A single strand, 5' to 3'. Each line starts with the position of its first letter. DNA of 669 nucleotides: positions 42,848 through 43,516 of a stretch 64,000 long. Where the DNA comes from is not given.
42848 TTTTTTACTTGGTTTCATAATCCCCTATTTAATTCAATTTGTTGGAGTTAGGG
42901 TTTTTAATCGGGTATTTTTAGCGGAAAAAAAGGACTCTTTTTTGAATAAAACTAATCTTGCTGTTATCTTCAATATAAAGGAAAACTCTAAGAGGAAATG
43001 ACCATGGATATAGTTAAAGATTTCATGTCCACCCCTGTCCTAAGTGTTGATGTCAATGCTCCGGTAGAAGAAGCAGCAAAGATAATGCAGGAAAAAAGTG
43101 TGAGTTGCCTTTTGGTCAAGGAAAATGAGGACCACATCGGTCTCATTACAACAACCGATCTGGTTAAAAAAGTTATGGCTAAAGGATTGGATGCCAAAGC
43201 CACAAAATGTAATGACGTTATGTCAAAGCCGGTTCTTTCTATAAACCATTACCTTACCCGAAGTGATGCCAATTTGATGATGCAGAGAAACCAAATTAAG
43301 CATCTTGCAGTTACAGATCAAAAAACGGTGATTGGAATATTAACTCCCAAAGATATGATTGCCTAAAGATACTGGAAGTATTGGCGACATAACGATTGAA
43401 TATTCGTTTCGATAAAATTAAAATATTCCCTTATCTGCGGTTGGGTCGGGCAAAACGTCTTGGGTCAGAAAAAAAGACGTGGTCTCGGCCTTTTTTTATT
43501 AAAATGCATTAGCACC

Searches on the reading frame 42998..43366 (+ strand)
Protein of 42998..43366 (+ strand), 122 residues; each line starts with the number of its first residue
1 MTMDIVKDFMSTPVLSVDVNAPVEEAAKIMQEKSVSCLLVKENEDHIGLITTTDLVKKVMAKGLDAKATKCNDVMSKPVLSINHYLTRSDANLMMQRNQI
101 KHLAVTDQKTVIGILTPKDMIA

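Call 89: search_protein_families(library=pfam, proteins=[window:42998-43366:+], max_evalue=0.001)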
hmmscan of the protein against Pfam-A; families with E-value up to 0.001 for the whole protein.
window:42998-43366:+ (122 aa): 1 family
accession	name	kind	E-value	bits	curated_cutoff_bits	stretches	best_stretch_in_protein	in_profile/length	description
PF00571.33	CBS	-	2.8e-24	85.6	24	2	6-59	1-55/57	CBS domain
